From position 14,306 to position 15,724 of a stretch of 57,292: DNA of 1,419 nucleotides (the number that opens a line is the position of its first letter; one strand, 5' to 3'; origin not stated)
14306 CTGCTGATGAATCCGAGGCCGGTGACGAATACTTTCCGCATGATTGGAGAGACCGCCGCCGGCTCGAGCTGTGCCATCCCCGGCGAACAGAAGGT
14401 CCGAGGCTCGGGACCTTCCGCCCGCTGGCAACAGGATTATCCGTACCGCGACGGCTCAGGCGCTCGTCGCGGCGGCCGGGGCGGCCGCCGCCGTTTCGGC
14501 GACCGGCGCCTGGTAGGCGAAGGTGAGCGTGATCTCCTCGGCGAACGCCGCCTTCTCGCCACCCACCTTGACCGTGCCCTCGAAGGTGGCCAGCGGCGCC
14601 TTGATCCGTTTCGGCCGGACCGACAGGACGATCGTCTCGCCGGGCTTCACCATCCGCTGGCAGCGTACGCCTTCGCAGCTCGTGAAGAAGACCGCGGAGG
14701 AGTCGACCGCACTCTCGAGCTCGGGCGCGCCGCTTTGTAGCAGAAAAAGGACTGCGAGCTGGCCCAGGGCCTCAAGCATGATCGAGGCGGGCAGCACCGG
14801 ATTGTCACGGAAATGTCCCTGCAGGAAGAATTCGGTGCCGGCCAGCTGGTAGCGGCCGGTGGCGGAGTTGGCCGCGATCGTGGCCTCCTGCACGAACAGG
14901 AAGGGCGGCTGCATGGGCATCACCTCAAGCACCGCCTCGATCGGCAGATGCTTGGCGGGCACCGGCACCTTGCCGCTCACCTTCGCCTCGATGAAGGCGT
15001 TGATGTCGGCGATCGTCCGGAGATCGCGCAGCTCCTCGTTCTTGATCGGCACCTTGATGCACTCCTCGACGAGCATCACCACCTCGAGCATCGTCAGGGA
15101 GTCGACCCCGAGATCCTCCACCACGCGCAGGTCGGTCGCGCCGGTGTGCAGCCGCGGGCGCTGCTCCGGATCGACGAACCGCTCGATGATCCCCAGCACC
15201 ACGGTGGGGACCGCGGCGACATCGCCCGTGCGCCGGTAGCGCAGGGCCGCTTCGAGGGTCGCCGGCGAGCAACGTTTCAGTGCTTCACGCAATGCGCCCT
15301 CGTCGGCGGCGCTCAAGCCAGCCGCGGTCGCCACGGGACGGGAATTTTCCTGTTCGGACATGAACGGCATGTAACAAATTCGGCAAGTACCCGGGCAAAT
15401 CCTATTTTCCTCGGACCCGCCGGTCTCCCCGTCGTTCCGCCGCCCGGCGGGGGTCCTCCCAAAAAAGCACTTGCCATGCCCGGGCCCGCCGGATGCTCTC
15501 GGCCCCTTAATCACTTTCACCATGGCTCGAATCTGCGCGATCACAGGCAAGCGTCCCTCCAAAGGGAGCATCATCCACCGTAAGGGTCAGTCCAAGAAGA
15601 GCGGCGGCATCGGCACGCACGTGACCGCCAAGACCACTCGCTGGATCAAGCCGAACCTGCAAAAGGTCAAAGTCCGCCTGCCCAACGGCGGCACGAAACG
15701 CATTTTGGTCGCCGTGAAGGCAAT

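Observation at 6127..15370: Non-canonical lipid/glycolipid cluster: Spt-like synthase and FabV facing an ACP-DH, KAS, SDR and three-glycosyltransferase operon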

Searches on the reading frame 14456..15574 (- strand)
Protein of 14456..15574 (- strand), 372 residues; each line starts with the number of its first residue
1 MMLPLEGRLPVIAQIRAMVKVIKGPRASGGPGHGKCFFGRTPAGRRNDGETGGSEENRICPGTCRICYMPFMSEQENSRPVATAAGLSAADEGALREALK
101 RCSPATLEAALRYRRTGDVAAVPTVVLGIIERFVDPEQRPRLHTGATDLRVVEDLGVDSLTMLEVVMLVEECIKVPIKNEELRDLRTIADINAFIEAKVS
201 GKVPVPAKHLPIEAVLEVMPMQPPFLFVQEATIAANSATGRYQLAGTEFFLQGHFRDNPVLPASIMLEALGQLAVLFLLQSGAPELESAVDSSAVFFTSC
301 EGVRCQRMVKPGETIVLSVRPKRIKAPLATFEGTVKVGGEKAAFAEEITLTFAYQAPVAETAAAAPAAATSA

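Call 3: search_protein_families(library=pfam, proteins=[window:14456-15574:-], max_evalue=0.001)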
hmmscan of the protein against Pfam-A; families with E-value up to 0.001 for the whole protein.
window:14456-15574:- (372 aa): 3 families
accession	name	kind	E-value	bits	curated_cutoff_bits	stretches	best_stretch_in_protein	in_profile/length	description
PF07977.19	FabA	-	2.9e-16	59.8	23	1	239-343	28-135/138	FabA-like domain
PF00550.31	PP-binding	-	0.00016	22.3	20.8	1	153-193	25-65/67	Phosphopantetheine attachment site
PF14573.12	PP-binding_2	-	0.00025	21.7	32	1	118-198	7-87/96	Acyl-carrier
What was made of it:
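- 14456..15370 (-): Fusion protein: conserved N-terminal extension of about 35 aa, acyl carrier domain (Ser91) and FabZ/ApeI-like hotdog dehydratase. PP-binding and FabA Pfam domains (call 3).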

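Call 5: search_protein_families(library=ncbifam, proteins=[window:14456-15574:-], max_evalue=0.001)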
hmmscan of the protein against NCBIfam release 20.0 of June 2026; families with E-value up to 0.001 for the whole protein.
window:14456-15574:- (372 aa): 17 families
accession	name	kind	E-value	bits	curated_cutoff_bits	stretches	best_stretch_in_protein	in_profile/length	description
NF000582.1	PRK00006.1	equivalog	1.2e-19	70.7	113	1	212-346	2-132/137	3-hydroxyacyl-ACP dehydratase FabZ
NF009667.0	PRK13188.1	equivalog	1.6e-18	66.6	465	1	206-345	317-453/464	bifunctional UDP-3-O-[3-hydroxymyristoyl] N-acetylglucosamine deacetylase/3-hydroxyacyl-ACP dehydratase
TIGR01750.1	fabZ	equivalog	4.1e-17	62.3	155.15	1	211-346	2-136/141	3-hydroxyacyl-ACP dehydratase FabZ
NF002148.0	PRK00982.1-2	subfamily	2.3e-09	37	71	1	148-198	27-77/79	acyl carrier protein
NF002147.0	PRK00982.1-1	equivalog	2.6e-09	36.8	84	1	150-197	32-79/83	acyl carrier protein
NF002150.0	PRK00982.1-4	subfamily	1.8e-08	34.5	66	1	147-198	27-78/80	acyl carrier protein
NF058663.1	cispen_cyc_AmcE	equivalog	1.9e-08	34.5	140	1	245-344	41-135/153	cispentacin biosynthesis cyclizing decarboxylase AmcE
NF040636.1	AcpM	exception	9.6e-08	31.9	146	1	150-196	30-76/93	meromycolate extension acyl carrier protein AcpM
TIGR00517.1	acyl_carrier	equivalog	1.9e-07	30.9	70.45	1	147-197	25-75/77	acyl carrier protein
NF006031.0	PRK08172.1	equivalog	2.4e-06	28.1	76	1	150-199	29-78/82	acyl carrier protein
NF002151.0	PRK00982.1-5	equivalog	4.6e-06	26.7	92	1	151-198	29-76/78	acyl carrier protein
NF002149.0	PRK00982.1-3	equivalog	1.7e-05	24.7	106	1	151-198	29-76/78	acyl carrier protein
TIGR01749.1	fabA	equivalog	3.5e-05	23.8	238.15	1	242-346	56-156/169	3-hydroxyacyl-[acyl-carrier-protein] dehydratase FabA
NF003509.0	PRK05174.1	equivalog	4.1e-05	23.4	124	1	244-347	61-160/172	bifunctional 3-hydroxydecanoyl-ACP dehydratase/trans-2-decenoyl-ACP isomerase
NF009104.0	PRK12449.1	equivalog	4.4e-05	23.3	70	1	150-198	30-78/80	acyl carrier protein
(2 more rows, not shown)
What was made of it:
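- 14456..15370 (-): FabZ and ACP NCBIfam hits (call 5).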

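Call 15: find_homologous_proteins(query=window:14456-15370:-, max_evalue=0.00001)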
Query window:14456-15370:- (304 aa): 1643 proteins with E <= 0.00001 among 8000 candidates; the best 120 are listed.
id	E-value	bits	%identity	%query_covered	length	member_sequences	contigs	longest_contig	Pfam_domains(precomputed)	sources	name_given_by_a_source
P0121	1.7e-153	528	83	99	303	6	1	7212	PF22818.3,PF07977.20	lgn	-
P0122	3.1e-150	517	85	95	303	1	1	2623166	PF22818.3,PF07977.20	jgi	jgi:3-hydroxyacyl-[acyl-carrier-protein] dehydratase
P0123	1.8e-146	505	82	94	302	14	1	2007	PF00550.32,PF22818.3,PF07977.20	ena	-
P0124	6.8e-145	500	78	100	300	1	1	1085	PF00550.32,PF22818.3,PF07977.20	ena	-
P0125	8.0e-144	496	80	93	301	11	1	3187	PF00550.32,PF22818.3,PF07977.20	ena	-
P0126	2.1e-143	495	79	98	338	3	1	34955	PF22818.3,PF07977.20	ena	-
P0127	2.7e-143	495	80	96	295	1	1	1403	PF00550.32,PF22818.3,PF07977.20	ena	-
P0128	9.9e-143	493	81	94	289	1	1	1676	PF22818.3,PF07977.20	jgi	jgi:3-hydroxyacyl-[acyl-carrier-protein] dehydratase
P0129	1.1e-142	493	81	93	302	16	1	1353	PF00550.32,PF22818.3,PF07977.20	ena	-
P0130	2.8e-142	491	81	94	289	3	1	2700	PF00550.32,PF22818.3,PF07977.20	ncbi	-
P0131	1.2e-141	489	79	98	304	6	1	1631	PF00550.32,PF22818.3,PF07977.20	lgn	-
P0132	3.9e-141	487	83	88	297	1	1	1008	PF00550.32,PF22818.3,PF07977.20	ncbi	-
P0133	1.3e-140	486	78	97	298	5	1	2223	PF00550.32,PF22818.3,PF07977.20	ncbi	-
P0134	1.6e-139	482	81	88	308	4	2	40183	PF22818.3,PF07977.20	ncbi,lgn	-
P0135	5.2e-139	480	78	95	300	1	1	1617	PF22818.3,PF07977.20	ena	-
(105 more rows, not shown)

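Call 17: find_related_loci(query=A1, collection=genome_contigs, flank=10000)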
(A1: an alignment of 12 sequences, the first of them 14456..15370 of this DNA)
Query A1 (304 aa) in genome_contigs; peptide patterns used: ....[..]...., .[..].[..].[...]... (x = any residue, [..] = any of these).
599 stretches matched a pattern (row limit reached: there are more); 549 encode a relative of the query (tblastn E <= 1e-3); the best 80 are kept; 80 distinct loci.
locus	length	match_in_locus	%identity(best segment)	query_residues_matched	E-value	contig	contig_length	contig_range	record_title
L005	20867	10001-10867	85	1-288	8e-161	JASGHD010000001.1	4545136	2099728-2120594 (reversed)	MAG: Opitutaceae bacterium isolate 5N013 JMF-2111-06-0005.ont.bin.13_0, whole genome shotgun sequence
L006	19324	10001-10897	78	4-304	5e-151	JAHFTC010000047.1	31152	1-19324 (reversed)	MAG: Opitutaceae bacterium isolate nzgw611 NODE_2086_length_31153_cov_3.413960, whole genome shotgun sequence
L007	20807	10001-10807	84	19-286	6e-150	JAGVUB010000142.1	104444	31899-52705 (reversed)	MAG: Verrucomicrobia bacterium isolate WAS_Bin_16 WAS_Bin_16_scaffold_234, whole genome shotgun sequence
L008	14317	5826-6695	79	1-290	6e-150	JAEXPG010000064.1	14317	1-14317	MAG: Verrucomicrobia bacterium isolate OH_HBrB_179 k127_1015619, whole genome shotgun sequence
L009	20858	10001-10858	80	1-286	2e-148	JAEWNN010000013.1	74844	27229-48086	MAG: Verrucomicrobia bacterium isolate OH_PDB_171 k127_662535, whole genome shotgun sequence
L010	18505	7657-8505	80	4-286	6e-148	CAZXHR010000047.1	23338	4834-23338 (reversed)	MAG TPA_asm: uncultured Opitutaceae bacterium isolate SRP167436_co1_97 genome assembly, contig: NODE_3302_length_23338_c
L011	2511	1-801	82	20-286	4e-157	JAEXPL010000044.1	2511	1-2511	MAG: Verrucomicrobia bacterium isolate OH_HBrB_185 k127_1065218, whole genome shotgun sequence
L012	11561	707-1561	80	2-286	1e-147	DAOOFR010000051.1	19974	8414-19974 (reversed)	MAG TPA_asm: Opitutaceae bacterium isolate AMR_MDS_4452 NODE_3115_length_19974_cov_6.691952, whole genome shotgun sequen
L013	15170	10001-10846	77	4-286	7e-144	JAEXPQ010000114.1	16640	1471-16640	MAG: Verrucomicrobia bacterium isolate OH_HBrB_193 k127_1174397, whole genome shotgun sequence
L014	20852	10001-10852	76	3-286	5e-141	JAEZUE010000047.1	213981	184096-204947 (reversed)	MAG: Verrucomicrobia bacterium isolate OH_PDB_75 k127_774883, whole genome shotgun sequence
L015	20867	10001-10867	75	7-300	1e-139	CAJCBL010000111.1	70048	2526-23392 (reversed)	MAG: uncultured Verrucomicrobia bacterium isolate Loc080925-8-8m_bin-163 genome assembly, contig: bin-163:111/379, whole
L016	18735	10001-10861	86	1-286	3e-161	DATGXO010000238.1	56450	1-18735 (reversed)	MAG TPA_asm: Opitutaceae bacterium isolate SMAG_U10611 k141_150921, whole genome shotgun sequence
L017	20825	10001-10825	65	13-286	9e-123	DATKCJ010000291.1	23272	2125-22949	MAG TPA_asm: Opitutaceae bacterium isolate SMAG_U14443 k141_2515172, whole genome shotgun sequence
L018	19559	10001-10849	63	23-304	1e-117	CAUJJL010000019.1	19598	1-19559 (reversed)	MAG: Verrucomicrobiota bacterium isolate KLAP136 genome assembly, contig: KLAP136_452280, whole genome shotgun sequence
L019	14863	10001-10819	63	23-294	7e-117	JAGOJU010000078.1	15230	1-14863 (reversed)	MAG: Opitutaceae bacterium isolate Go_SlAct_bin_81 Go_SlAct_16298_length_15230_cov_6.678938, whole genome shotgun sequen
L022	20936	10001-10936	56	4-304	1e-114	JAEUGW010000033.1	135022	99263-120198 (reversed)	MAG: Opitutaceae bacterium isolate new MAG-1 k141_4384355, whole genome shotgun sequence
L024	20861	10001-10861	61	19-304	8e-114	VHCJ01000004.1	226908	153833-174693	MAG: Verrucomicrobia bacterium isolate M_DeepCast_100m_m1_323 M_DeepCast_100m_m1_323_Ga0194119_10000038, whole genome sh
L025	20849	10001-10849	61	5-286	6e-114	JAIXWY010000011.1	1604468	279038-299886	MAG: Opitutaceae bacterium isolate D4_MAG_00034 pond_D4_MAG_00034_000000000014, whole genome shotgun sequence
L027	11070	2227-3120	57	5-300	1e-113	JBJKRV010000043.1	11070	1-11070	MAG: Opitutaceae bacterium isolate Bin_67 S1Ck127_3536125_flag_1_multi_5.2703_len_11070, whole genome shotgun sequence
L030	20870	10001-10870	57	4-292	5e-113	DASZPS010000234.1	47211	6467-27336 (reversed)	MAG TPA_asm: Lacunisphaera sp. isolate SMAG_U5977 k141_103801, whole genome shotgun sequence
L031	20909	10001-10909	56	1-302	3e-113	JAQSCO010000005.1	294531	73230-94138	MAG: Lacunisphaera sp. isolate U-2020 MAG007 NODE_10_length_294531_cov_12.211240, whole genome shotgun sequence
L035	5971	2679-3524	61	16-297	2e-113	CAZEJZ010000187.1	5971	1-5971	MAG TPA_asm: uncultured Opitutaceae bacterium isolate SRP124364_co1_16 genome assembly, contig: NODE_16738_length_5971_c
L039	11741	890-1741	58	19-299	9e-113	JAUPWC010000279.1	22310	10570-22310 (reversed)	MAG: Verrucomicrobiota bacterium isolate erpe_2018_sw_42hr_WHONDRS-SW48-000099_B_bin.74 scaffold_620767, whole genome sh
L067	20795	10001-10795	61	23-286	2e-111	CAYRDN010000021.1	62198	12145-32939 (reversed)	MAG TPA_asm: uncultured Oleiharenicola sp. isolate binchicken_co54_477 genome assembly, contig: NODE_782_length_62198_co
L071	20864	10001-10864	57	14-298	2e-111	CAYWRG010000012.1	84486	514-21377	MAG TPA_asm: uncultured Opitutus sp. isolate SRP285395_co1_478 genome assembly, contig: NODE_287_length_84486_cov_6.0111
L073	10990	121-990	57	4-292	2e-111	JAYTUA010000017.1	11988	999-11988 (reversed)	MAG: Opitutaceae bacterium isolate GFS_5475 GFS_5475_16, whole genome shotgun sequence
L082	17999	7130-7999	56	14-300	6e-111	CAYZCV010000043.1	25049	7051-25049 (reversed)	MAG TPA_asm: uncultured Opitutus sp. isolate binchicken_co214_120 genome assembly, contig: NODE_1824_length_25049_cov_8.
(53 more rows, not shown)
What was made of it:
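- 14456..15370 (-): 549 relatives were found in the genome collection; the best 80 kept are all Opitutaceae, Opitutales or Verrucomicrobiota-labelled MAGs (call 17).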

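Call 26: search_protein_families(library=pfam, proteins=[L009:10992-12176:-, L009:12177-14186:+, L009:14436-15356:+, L009:15357-15977:+, L009:6680-7891:-, L009:5524-6600:-], max_evalue=0.001)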
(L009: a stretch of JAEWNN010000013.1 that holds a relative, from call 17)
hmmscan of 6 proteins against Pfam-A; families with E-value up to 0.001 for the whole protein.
L009:10992-12176:- (394 aa): 1 family
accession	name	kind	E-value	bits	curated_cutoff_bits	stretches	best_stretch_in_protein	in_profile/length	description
PF01263.26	Aldose_epim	-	1.9e-89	300.4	27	1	57-390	3-299/299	Aldose 1-epimerase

L009:12177-14186:+ (669 aa): 1 family
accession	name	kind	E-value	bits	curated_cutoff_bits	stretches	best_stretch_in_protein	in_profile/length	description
PF00474.23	SSF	-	3.8e-54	184.6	22.8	2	94-392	1-268/406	Sodium:solute symporter family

L009:14436-15356:+ (306 aa): 1 family
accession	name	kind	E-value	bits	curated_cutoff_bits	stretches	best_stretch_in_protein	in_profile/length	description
PF00318.25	Ribosomal_S2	-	6.7e-87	290.7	26.1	1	9-224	1-216/216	Ribosomal protein S2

L009:15357-15977:+ (206 aa): 2 families
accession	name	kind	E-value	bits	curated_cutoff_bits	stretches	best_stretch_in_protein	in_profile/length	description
PF00889.24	EF_TS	-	9.1e-37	127.1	27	2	103-205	105-203/204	Elongation factor TS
PF25025.1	EF-Ts_N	-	1.6e-06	28.4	33.2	1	15-55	13-54/60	Elongation factor Ts, mitochondrial, N-terminal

L009:6680-7891:- (403 aa): 2 families
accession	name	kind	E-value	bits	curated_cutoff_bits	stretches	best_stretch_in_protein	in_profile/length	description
PF03783.19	CsgG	-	3.2e-28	98.9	20.8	1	129-316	9-205/210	Curli production assembly/transport component CsgG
PF16538.11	FlgT_C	-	0.00032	21.5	27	0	327-391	2-63/77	Flagellar assembly protein T, C-terminal domain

L009:5524-6600:- (358 aa): 1 family
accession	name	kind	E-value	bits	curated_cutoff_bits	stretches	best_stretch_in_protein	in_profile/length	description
PF01515.24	PTA_PTB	-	1.1e-96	324.5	24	1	20-343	4-317/319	Phosphate acetyl/butaryl transferase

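Call 33: search_protein_families(library=pfam, proteins=[L027:734-1954:-, L031:8232-8759:-, L082:3378-4046:+, L022:3347-5371:-, L071:6877-8109:+, L031:5468-6415:+, L067:5215-6420:-, L073:9122-10618:-, L073:8396-9028:-, L039:9459-10397:+], max_evalue=0.0001)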
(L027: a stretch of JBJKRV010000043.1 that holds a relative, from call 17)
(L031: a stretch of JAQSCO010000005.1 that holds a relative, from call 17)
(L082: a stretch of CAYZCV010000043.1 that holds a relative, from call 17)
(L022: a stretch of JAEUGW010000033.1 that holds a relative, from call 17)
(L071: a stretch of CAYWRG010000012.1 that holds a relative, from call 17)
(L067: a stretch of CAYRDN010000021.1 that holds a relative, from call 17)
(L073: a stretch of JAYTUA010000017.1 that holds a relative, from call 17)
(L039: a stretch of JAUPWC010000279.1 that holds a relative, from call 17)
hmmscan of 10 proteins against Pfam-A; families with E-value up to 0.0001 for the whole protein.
L027:734-1954:- (406 aa): 6 families
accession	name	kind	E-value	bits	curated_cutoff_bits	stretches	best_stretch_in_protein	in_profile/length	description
PF00534.26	Glycos_transf_1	-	8.7e-37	126.7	26.4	1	215-382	11-172/172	Glycosyl transferases group 1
PF13692.12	Glyco_trans_1_4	-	2.3e-32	112.6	27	1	221-368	3-142/142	Glycosyl transferases group 1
PF20706.3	GT4-conflict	-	1.4e-16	61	26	1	205-347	181-326/385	Family 4 Glycosyltransferase in conflict systems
PF13439.12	Glyco_transf_4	-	1e-14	55.4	28.5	1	42-188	2-153/170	Glycosyltransferase Family 4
PF13579.12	Glyco_trans_4_4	-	6.6e-12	46.5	29.7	1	42-189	1-148/158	Glycosyl transferase 4-like domain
PF13524.12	Glyco_trans_1_2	-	3.3e-05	24.3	25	1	251-381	14-127/144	Glycosyl transferase-like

L031:8232-8759:- (175 aa): 2 families
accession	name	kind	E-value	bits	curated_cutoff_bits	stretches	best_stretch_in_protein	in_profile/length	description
PF13279.12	4HBT_2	-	2.3e-14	54.4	25.5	1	52-167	1-119/122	Thioesterase-like superfamily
PF03061.28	4HBT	-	8.8e-11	42.4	20.6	1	60-143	1-77/79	Thioesterase superfamily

L082:3378-4046:+ (222 aa): 4 families
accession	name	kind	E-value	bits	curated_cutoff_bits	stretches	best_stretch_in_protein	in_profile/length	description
PF01202.28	SKI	-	1.1e-41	143.1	22.1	1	50-204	1-156/159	Shikimate kinase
PF13671.12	AAA_33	-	1.6e-06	28.9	27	1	45-86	3-44/143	AAA domain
PF00004.35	AAA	-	6.4e-05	23.9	21.2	0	44-96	1-46/131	ATPase family associated with various cellular activities (AAA)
PF13238.12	AAA_18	-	9.8e-05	23.2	29.4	0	46-154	3-111/128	AAA domain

L022:3347-5371:- (674 aa): 1 family
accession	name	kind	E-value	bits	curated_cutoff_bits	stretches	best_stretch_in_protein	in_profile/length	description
PF03641.19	Lysine_decarbox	-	4.7e-09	37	27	1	582-665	45-129/131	Possible lysine decarboxylase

L071:6877-8109:+ (410 aa): 4 families
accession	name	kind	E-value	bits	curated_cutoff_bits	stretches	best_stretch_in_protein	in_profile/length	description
PF13484.11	Fer4_16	-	3.3e-23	82.7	30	1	228-291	2-66/66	4Fe-4S double cluster binding domain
PF08331.15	QueG_DUF1730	-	6.3e-15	55.3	25.1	1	89-164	1-77/77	Epoxyqueuosine reductase QueG, DUF1730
PF12838.12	Fer4_7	-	1.5e-05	25.8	27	0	228-291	2-51/52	4Fe-4S dicluster domain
PF00037.32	Fer4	-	9e-05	22.6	21.1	0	227-243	7-23/24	4Fe-4S binding domain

L031:5468-6415:+ (315 aa): 2 families
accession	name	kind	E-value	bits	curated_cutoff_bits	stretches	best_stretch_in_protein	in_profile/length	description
PF00254.34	FKBP_C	-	7.6e-15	55.4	21.1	1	211-303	6-94/94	FKBP-type peptidyl-prolyl cis-trans isomerase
PF01346.23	FKBP_N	-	2.3e-08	35.2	22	1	106-201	12-97/97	Domain amino terminal to FKBP-type peptidyl-prolyl isomerase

L067:5215-6420:- (401 aa): 1 family
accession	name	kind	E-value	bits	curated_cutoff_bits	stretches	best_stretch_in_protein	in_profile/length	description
PF01212.27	Beta_elim_lyase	-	5.5e-56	190.4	27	1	60-351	2-285/288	Beta-eliminating lyase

L073:9122-10618:- (498 aa): 1 family
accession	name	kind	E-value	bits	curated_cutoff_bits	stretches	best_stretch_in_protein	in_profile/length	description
PF00330.25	Aconitase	-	9.9e-163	542.8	28.7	1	35-486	1-463/463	Aconitase family (aconitate hydratase)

L073:8396-9028:- (210 aa): 1 family
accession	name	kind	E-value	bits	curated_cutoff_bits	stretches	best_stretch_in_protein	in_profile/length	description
PF00694.25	Aconitase_C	-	1.1e-21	78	22.8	1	12-125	3-125/131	Aconitase C-terminal domain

L039:9459-10397:+ (312 aa): 2 families
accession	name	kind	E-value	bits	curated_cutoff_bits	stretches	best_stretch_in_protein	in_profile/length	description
PF03466.25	LysR_substrate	-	1.8e-39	135.8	28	1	104-304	2-201/209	LysR substrate binding domain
PF00126.33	HTH_1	-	1.2e-20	73.6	26.6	1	20-79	1-60/60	Bacterial regulatory helix-turn-helix protein, lysR family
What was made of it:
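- Closest known: Aryl-polyene-type type II FAS/PKS-like sets. Same: KS, KR, DH and ACP are present without an enoyl reductase, and a 4HBT thioesterase lies beside the cluster in relatives (call 33).
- A 4HBT thioesterase beside module 1 suggests release of a free acid rather than hand-over to the AOS (call 33).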

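Call 40: search_solved_structures(query=window:14456-15370:-, max_evalue=0.001)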
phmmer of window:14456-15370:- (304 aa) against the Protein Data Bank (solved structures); distinct sequences matched with E-value up to 0.001: 35.
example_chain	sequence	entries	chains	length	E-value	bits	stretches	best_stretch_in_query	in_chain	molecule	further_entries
7qv0_A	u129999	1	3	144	7.6e-12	48.6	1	144-274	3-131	Beta-hydroxyacyl-(Acyl-carrier-protein) dehydratase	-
8ayb_A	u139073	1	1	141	9.6e-12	48.3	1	144-274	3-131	Beta-hydroxyacyl-(Acyl-carrier-protein) dehydratase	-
4h4g_A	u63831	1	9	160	1.8e-11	47.4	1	143-280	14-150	(3R)-hydroxymyristoyl-[acyl-carrier-protein] dehydratase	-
5bux_A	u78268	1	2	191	5.1e-11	45.9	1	137-285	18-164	3-hydroxyacyl-[acyl-carrier-protein] dehydratase FabZ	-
8ayc_A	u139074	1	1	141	5.5e-11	45.8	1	144-274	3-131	Beta-hydroxyacyl-(Acyl-carrier-protein) dehydratase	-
5buw_A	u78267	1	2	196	5.6e-11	45.8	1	137-285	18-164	3-hydroxyacyl-[acyl-carrier-protein] dehydratase FabZ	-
1z6b_A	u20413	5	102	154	8.1e-11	45.2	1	141-281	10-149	fatty acid synthesis protein | Beta-hydroxyacyl-ACP dehydratase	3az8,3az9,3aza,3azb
8ayi_A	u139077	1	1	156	8.3e-11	45.2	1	144-274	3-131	Beta-hydroxyacyl-(Acyl-carrier-protein) dehydratase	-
6n3p_A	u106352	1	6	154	1.6e-10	44.3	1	141-274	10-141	3-hydroxyacyl-[acyl-carrier-protein] dehydratase FabZ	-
1zhg_A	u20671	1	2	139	1.2e-09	41.4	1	148-281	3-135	beta hydroxyacyl-acyl carrier protein dehydratase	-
2okh_A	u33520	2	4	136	2.4e-09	40.4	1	150-281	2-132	Beta-hydroxyacyl-ACP dehydratase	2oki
3d6x_A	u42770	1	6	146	6.5e-09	39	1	145-278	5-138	(3R)-hydroxymyristoyl-[acyl-carrier-protein] dehydratase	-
4i83_A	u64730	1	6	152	1.3e-08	38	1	141-275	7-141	3-hydroxyacyl-[acyl-carrier-protein] dehydratase FabZ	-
5buy_A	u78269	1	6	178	1.8e-08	37.6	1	140-278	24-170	3-hydroxyacyl-[acyl-carrier-protein] dehydratase FabZ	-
8ayd_AA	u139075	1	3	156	2e-08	37.4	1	145-275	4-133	3-hydroxyacyl-[acyl-carrier-protein] dehydratase FabZ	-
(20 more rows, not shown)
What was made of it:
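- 14456..15370 (-): PDB FabZ and ACP hits (call 40).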
